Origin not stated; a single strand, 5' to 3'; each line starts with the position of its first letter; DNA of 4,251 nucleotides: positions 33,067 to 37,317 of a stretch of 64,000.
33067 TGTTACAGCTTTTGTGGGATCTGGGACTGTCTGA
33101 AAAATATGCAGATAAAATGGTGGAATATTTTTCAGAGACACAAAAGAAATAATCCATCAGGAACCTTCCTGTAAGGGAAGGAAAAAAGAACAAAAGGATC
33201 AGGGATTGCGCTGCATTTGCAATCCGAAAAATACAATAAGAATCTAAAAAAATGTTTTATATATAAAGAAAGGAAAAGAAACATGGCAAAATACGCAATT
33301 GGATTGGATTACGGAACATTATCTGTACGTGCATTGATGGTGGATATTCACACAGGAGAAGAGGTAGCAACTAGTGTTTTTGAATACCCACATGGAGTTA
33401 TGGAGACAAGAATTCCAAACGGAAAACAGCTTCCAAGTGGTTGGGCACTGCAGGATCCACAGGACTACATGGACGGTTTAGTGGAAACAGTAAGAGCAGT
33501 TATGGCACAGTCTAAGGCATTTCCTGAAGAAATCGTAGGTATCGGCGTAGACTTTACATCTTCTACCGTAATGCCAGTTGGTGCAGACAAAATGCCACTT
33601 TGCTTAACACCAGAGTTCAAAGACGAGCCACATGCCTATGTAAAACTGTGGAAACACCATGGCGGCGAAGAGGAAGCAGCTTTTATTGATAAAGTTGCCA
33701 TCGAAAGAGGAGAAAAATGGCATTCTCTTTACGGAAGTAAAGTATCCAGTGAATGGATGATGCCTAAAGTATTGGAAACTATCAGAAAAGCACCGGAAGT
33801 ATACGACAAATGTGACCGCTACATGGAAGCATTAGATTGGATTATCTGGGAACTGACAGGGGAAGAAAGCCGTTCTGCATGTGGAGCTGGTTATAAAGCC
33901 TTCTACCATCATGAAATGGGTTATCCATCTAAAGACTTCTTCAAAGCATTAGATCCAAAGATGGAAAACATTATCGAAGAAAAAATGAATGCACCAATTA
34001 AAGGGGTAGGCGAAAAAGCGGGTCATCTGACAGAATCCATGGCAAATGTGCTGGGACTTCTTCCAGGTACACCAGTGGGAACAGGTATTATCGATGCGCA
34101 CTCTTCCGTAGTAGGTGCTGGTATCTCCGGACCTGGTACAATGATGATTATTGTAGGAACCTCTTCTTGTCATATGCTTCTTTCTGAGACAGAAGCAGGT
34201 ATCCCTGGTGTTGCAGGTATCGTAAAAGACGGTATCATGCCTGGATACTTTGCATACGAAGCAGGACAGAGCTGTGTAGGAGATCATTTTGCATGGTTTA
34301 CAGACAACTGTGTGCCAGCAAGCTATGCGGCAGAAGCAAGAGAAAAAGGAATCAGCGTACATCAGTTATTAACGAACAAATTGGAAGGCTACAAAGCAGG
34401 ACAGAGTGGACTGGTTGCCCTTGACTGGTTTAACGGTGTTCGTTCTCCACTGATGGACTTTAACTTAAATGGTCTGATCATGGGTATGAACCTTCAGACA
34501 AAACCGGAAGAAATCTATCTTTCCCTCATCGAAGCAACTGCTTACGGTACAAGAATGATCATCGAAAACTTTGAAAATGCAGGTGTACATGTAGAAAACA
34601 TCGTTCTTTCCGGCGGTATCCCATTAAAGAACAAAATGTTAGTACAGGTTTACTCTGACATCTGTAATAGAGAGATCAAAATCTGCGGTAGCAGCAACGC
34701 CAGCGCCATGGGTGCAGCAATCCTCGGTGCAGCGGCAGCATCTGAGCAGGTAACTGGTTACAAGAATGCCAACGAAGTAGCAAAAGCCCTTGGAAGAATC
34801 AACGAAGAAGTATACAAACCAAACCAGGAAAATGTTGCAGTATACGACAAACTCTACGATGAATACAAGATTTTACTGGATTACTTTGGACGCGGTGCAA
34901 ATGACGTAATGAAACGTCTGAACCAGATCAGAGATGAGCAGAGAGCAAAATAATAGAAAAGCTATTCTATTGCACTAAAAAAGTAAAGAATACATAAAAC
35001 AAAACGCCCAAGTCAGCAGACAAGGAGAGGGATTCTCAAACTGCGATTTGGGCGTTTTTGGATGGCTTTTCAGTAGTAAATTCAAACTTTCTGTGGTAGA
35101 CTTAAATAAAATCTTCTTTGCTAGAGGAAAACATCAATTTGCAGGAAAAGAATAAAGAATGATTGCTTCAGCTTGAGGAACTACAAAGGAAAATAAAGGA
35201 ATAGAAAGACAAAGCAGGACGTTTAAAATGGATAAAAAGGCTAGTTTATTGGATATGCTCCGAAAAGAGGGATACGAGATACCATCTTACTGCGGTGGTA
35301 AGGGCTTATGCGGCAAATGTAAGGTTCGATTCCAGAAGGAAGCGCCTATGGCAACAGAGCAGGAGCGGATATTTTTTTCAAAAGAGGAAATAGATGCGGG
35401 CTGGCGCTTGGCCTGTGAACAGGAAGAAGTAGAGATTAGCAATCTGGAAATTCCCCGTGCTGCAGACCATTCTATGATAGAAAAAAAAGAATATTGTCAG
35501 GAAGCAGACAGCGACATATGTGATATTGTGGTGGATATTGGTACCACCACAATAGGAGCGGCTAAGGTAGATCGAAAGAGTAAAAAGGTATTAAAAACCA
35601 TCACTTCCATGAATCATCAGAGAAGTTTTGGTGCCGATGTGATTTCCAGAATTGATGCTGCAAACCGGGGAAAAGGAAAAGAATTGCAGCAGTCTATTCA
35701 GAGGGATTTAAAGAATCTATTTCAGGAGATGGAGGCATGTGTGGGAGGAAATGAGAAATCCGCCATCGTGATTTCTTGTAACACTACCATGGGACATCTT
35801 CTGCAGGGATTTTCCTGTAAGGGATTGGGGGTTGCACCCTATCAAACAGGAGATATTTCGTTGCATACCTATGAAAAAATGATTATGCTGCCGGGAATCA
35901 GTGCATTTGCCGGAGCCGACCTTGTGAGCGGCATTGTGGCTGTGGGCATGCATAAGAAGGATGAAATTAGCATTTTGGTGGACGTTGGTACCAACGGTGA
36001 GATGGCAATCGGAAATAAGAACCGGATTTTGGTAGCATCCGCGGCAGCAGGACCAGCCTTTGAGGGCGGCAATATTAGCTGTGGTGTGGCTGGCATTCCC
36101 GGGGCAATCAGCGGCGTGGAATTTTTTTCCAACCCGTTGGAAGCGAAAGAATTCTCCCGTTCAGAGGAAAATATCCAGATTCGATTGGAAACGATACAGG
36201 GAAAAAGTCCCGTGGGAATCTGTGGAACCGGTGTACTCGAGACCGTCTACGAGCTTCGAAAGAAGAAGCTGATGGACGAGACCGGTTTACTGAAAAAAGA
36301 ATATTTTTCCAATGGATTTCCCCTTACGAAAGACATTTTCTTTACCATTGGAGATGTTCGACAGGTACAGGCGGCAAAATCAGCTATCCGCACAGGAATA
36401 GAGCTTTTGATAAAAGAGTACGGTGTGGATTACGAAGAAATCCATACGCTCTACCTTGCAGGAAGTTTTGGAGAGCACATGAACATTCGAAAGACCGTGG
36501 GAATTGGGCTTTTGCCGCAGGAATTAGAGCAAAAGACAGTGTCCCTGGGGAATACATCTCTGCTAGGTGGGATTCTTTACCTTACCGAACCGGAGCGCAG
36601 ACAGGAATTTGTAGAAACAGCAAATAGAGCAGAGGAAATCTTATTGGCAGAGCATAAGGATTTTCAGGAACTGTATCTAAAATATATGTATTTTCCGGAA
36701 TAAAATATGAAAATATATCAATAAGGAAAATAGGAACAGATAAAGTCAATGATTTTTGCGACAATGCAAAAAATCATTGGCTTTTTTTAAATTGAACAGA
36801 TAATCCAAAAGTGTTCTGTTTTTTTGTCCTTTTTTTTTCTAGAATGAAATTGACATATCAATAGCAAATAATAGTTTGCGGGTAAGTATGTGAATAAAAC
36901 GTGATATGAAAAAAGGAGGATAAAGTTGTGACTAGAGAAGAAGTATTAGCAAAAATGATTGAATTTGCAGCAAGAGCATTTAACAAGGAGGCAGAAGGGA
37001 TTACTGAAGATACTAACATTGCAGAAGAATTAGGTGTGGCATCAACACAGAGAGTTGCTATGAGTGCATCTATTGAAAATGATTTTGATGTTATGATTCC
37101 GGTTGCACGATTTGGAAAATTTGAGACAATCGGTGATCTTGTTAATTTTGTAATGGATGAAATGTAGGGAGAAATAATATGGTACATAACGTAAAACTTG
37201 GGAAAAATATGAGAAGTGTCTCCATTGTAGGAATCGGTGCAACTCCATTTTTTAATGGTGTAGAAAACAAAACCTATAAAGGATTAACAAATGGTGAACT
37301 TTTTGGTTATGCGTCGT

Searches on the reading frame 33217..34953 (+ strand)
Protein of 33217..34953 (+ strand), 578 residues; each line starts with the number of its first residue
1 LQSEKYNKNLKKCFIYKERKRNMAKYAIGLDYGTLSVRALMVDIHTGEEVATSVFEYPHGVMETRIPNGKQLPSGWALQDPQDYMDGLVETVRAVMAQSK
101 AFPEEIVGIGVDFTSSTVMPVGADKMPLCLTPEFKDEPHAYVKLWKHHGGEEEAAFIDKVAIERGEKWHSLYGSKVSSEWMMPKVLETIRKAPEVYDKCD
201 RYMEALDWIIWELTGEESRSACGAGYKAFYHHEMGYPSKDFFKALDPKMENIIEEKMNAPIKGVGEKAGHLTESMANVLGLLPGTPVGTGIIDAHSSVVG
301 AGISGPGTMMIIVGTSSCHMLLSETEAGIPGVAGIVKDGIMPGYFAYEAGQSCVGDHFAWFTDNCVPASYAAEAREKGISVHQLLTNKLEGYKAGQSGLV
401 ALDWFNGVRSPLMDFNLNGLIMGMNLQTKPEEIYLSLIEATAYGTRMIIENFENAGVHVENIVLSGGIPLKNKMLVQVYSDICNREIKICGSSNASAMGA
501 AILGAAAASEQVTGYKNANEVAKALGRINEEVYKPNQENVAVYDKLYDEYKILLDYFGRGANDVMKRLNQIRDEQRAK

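Call 15: search_protein_families(library=pfam, proteins=[window:33217-34953:+], max_evalue=0.00001)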
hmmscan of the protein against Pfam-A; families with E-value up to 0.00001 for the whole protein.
window:33217-34953:+ (578 aa): 2 families
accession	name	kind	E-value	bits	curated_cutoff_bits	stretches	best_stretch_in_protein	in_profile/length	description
PF02782.22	FGGY_C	-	3.7e-41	141.5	27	1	309-508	1-198/198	FGGY family of carbohydrate kinases, C-terminal domain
PF00370.27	FGGY_N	-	1.2e-16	61.5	28.8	1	26-300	1-245/245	FGGY family of carbohydrate kinases, N-terminal domain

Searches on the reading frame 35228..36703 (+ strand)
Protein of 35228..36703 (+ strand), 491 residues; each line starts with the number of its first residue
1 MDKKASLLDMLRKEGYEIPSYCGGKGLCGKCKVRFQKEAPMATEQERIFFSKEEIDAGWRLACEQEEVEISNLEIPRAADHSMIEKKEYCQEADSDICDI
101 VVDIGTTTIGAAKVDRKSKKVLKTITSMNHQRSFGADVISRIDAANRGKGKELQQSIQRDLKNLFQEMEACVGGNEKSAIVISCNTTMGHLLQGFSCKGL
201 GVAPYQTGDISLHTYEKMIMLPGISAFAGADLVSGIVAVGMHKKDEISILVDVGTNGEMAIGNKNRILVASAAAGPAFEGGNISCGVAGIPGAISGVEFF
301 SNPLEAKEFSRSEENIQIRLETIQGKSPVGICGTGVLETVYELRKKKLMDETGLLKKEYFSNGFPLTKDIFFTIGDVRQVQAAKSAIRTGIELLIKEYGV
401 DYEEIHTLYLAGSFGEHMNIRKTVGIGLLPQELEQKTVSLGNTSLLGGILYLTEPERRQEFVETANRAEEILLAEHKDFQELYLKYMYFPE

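Call 15: search_protein_families(library=pfam, proteins=[window:35228-36703:+], max_evalue=0.00001)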
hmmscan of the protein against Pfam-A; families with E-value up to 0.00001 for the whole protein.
window:35228-36703:+ (491 aa): 3 families
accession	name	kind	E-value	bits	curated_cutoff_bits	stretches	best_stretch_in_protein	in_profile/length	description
PF14574.11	RACo_C_ter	-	1.6e-63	214.7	27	1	246-490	1-250/261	C-terminal domain of RACo the ASKHA domain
PF17651.6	Raco_middle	-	3.1e-33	115.2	26.8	1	100-244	3-163/163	RACo middle region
PF00111.32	Fer2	-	1.1e-08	35.3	21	1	5-63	17-72/77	2Fe-2S iron-sulfur cluster binding domain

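Call 67: search_protein_families(library=ncbifam, proteins=[window:35228-36703:+], max_evalue=0.00001)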
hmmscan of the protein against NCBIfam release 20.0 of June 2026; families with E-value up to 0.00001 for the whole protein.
window:35228-36703:+ (491 aa): 3 families
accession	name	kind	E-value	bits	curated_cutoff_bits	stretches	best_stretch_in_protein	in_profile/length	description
NF040756.1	corr_regen_AcsV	exception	9.4e-81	272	800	2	77-482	191-616/632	corrinoid activation/regeneration protein AcsV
TIGR04270.1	Rama_corrin_act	subfamily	1.8e-44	152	500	1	217-485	138-412/534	methylamine methyltransferase corrinoid protein reductive activase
TIGR01941.1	nqrF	equivalog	1.2e-12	47.4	295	1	6-70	51-115/405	NADH:ubiquinone reductase (Na(+)-transporting) subunit F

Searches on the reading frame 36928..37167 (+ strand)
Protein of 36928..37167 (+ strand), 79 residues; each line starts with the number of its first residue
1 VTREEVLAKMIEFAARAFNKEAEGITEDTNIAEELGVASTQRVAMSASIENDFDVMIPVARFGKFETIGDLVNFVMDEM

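Call 67: search_protein_families(library=ncbifam, proteins=[window:36928-37167:+], max_evalue=0.00001)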
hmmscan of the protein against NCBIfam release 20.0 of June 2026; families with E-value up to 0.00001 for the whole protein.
window:36928-37167:+ (79 aa): 7 families
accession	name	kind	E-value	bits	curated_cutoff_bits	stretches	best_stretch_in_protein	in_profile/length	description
NF002150.0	PRK00982.1-4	subfamily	1.7e-12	47.4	66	1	1-77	1-77/80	acyl carrier protein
NF009104.0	PRK12449.1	equivalog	1.3e-10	41.1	70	1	1-77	1-77/80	acyl carrier protein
TIGR00517.1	acyl_carrier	equivalog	1.6e-08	34.3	70.45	1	4-77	2-75/77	acyl carrier protein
NF002148.0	PRK00982.1-2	subfamily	1.8e-08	34.1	71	1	3-77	2-76/79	acyl carrier protein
NF002147.0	PRK00982.1-1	equivalog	9e-07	28.6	84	1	1-77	3-79/83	acyl carrier protein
NF002151.0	PRK00982.1-5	equivalog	5.1e-06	26.5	92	1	18-77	16-75/78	acyl carrier protein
NF040636.1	AcpM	exception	6.5e-06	26.1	146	1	2-75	2-75/93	meromycolate extension acyl carrier protein AcpM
